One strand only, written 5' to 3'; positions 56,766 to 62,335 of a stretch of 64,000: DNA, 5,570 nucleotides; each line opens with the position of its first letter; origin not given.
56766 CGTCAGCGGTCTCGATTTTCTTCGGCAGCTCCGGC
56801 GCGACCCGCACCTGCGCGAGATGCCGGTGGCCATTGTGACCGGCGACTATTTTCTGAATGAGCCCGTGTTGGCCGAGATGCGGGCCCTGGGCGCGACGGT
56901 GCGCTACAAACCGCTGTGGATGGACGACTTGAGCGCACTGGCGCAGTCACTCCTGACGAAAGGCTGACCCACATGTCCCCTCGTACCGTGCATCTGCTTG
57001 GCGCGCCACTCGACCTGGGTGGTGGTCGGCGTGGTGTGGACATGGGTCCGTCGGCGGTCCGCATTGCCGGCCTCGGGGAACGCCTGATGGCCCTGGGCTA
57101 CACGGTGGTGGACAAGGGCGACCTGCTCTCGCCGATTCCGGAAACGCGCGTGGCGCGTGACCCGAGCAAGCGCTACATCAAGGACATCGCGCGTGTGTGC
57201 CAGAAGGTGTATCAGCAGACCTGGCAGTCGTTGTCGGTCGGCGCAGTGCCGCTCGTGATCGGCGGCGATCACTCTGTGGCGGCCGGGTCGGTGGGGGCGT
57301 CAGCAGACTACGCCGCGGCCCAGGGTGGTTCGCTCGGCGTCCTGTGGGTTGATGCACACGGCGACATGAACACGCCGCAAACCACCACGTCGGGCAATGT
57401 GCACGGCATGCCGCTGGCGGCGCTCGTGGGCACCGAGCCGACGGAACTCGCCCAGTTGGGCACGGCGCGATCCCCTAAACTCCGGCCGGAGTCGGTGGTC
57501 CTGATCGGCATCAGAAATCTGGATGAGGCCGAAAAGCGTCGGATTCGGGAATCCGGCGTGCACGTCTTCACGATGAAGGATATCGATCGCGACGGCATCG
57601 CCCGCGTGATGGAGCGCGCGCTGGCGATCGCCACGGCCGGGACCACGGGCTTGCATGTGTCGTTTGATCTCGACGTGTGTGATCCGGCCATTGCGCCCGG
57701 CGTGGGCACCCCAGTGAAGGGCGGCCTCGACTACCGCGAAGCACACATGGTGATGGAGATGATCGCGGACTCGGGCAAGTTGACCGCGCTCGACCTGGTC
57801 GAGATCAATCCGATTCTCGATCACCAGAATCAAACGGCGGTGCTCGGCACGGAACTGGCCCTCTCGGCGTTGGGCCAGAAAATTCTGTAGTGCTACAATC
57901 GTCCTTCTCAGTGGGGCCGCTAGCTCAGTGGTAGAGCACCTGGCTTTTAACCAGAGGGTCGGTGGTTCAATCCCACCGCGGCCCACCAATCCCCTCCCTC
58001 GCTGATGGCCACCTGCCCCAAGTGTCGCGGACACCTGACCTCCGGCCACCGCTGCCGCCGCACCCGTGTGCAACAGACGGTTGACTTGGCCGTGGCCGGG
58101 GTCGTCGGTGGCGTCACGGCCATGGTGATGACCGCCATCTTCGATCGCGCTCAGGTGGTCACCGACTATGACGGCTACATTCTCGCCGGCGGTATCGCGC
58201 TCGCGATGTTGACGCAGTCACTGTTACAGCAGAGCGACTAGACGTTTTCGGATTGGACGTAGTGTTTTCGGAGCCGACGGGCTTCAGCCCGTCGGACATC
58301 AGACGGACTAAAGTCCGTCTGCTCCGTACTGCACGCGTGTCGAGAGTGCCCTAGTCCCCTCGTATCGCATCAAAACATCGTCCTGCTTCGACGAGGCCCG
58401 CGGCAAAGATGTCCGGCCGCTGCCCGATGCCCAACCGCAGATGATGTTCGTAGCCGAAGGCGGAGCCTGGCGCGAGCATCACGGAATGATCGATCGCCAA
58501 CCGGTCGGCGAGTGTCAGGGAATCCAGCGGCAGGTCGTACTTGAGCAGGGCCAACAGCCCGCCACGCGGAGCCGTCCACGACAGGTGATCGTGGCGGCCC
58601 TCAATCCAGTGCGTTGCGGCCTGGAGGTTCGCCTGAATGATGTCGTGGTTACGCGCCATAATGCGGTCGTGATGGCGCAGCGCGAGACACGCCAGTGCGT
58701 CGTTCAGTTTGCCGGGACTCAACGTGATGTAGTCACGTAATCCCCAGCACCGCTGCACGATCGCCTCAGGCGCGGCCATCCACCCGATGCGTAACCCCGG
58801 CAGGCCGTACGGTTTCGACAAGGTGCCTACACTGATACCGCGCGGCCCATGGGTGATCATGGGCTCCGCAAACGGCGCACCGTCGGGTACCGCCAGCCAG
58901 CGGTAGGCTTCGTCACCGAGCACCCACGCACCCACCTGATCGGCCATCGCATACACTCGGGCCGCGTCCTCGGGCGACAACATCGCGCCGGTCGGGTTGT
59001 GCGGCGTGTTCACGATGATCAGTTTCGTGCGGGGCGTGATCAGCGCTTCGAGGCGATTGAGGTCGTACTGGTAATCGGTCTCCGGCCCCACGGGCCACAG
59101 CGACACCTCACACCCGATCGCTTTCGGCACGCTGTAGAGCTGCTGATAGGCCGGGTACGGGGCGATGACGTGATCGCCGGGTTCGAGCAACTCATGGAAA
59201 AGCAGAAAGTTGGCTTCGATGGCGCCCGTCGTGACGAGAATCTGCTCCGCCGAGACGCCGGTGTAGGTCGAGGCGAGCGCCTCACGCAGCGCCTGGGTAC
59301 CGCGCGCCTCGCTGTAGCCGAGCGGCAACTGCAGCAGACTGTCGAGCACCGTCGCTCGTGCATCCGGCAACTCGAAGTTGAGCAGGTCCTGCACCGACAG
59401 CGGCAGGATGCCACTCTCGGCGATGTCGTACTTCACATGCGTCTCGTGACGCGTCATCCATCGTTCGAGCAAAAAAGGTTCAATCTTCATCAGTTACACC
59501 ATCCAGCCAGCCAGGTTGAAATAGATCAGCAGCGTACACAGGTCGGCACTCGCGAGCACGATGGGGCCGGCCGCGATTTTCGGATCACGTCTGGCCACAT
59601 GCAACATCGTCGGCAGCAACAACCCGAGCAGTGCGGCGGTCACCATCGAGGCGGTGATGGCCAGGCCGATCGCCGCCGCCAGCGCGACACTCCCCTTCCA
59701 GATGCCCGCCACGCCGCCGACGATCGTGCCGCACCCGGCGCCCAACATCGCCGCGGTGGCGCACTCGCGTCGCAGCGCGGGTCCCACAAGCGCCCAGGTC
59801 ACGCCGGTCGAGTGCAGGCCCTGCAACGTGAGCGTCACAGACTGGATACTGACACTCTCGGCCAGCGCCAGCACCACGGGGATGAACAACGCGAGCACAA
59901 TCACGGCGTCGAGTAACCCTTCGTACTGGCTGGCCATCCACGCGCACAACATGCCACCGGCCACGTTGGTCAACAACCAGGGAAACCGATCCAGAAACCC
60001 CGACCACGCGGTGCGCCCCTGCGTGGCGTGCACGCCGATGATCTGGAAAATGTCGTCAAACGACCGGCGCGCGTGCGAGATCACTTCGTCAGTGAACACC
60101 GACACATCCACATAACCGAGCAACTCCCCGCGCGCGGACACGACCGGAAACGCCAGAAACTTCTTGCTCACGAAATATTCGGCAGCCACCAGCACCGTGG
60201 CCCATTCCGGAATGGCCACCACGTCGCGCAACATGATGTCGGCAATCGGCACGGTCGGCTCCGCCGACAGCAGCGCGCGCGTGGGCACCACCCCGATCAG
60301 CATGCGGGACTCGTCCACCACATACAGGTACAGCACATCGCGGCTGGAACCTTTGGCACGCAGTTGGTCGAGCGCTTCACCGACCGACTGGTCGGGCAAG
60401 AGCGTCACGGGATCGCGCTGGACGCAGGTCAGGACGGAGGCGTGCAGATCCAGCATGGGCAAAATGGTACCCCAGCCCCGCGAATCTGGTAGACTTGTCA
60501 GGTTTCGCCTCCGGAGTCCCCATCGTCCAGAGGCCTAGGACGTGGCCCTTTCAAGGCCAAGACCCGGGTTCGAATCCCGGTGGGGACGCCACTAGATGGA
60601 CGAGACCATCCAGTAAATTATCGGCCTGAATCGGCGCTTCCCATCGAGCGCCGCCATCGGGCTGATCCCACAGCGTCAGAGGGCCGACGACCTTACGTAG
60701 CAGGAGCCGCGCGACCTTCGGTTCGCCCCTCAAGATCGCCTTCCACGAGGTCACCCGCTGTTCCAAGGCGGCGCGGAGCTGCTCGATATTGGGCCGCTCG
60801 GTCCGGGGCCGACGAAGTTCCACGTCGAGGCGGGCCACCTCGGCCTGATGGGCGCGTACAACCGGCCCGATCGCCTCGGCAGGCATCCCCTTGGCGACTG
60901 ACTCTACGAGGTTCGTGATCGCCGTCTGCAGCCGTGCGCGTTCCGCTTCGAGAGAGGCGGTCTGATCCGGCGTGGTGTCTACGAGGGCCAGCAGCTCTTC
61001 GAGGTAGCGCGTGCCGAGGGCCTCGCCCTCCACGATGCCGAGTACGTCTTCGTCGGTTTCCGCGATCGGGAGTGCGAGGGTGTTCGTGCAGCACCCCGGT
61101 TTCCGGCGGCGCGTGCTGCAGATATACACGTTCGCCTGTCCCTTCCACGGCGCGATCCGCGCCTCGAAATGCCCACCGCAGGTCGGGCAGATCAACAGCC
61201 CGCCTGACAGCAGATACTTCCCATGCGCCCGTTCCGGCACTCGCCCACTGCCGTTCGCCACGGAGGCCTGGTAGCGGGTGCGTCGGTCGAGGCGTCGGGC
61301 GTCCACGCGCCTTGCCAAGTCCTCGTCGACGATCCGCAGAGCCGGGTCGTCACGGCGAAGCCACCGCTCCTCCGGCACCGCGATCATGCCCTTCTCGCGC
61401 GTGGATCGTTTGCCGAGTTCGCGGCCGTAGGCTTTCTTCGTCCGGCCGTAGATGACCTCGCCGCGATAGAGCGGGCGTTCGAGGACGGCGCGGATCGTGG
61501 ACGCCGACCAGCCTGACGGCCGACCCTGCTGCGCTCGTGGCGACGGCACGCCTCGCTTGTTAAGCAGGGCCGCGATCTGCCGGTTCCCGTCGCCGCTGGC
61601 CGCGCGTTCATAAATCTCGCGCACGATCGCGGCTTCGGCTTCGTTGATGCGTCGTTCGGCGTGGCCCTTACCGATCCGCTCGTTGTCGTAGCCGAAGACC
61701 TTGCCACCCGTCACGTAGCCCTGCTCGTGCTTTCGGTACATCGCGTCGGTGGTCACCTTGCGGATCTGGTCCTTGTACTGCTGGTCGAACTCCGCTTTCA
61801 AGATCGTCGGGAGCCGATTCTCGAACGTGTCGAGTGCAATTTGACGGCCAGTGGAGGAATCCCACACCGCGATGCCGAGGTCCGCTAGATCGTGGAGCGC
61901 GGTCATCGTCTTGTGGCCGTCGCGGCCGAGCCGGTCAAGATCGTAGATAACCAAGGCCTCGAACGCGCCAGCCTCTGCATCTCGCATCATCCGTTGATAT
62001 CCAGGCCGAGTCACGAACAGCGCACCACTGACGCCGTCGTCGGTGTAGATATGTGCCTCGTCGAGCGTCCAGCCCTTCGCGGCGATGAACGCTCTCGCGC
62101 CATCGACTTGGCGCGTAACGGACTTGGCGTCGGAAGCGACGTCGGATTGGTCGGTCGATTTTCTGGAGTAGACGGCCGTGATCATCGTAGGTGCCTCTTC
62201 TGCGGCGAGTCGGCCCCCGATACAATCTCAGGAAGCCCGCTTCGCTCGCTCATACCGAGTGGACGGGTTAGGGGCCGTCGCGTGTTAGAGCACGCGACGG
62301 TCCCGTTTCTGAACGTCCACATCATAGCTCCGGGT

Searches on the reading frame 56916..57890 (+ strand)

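Call 80: search_protein_families(library=pfam, proteins=[window:56916-57890:+], max_evalue=0.00001)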
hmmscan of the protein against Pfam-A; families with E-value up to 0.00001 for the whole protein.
window:56916-57890:+ (324 aa): 1 family
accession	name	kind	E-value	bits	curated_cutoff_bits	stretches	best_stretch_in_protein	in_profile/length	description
PF00491.26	Arginase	-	7.8e-77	258.9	22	1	24-319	2-279/280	Arginase family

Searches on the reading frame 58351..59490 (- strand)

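Call 80: search_protein_families(library=pfam, proteins=[window:58351-59490:-], max_evalue=0.00001)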
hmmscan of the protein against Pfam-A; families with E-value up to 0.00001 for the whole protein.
window:58351-59490:- (379 aa): 4 families
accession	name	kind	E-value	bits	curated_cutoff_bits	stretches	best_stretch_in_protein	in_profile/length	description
PF00155.27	Aminotran_1_2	-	4.7e-41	141.6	19.7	1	29-355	4-346/361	Aminotransferase class I and II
PF00266.25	Aminotran_5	-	1.9e-07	30.9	21.5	1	65-195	45-177/371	Aminotransferase class-V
PF01053.26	Cys_Met_Meta_PP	-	6.4e-07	28.7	27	1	66-194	55-174/381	Cys/Met metabolism PLP-dependent enzyme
PF01212.27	Beta_elim_lyase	-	6.3e-06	26.2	27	1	59-195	28-170/288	Beta-eliminating lyase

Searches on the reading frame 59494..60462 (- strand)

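Call 80: search_protein_families(library=pfam, proteins=[window:59494-60462:-], max_evalue=0.00001)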
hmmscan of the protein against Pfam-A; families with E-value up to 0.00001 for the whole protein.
window:59494-60462:- (322 aa): 2 families
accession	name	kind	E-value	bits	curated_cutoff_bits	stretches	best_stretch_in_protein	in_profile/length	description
PF01769.21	MgtE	-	9.8e-20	71.5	27.6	1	194-316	1-124/125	Divalent cation transporter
PF00571.33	CBS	-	9.5e-15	55.1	24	1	15-67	6-54/57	CBS domain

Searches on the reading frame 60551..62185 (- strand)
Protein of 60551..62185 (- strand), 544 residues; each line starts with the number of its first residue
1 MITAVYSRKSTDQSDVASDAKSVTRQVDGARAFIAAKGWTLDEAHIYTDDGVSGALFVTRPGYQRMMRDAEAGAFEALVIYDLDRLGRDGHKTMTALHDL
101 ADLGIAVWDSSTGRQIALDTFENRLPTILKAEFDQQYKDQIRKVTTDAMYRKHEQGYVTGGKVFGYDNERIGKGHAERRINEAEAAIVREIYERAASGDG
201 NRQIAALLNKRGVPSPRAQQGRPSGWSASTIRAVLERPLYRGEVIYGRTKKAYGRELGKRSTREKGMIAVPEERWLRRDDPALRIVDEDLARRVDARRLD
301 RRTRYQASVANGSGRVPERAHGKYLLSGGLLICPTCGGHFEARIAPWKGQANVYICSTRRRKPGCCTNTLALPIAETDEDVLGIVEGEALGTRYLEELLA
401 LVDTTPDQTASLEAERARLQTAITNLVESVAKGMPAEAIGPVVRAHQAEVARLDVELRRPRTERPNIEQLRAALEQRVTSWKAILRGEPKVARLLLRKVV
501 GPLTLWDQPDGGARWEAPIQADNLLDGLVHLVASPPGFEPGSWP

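Call 80: search_protein_families(library=pfam, proteins=[window:60551-62185:-], max_evalue=0.00001)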
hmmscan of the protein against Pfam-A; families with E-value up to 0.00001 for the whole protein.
window:60551-62185:- (544 aa): 3 families
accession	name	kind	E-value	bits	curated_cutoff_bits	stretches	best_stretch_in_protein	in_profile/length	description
PF00239.26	Resolvase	-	7.1e-23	81.8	23.3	1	4-156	2-143/145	Resolvase, N terminal domain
PF07508.19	Recombinase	-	1.3e-18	67.6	21.1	1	182-299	1-100/102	Recombinase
PF13408.12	Zn_ribbon_recom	-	1.7e-07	31.9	25.3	1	329-382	4-54/58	Recombinase zinc beta ribbon domain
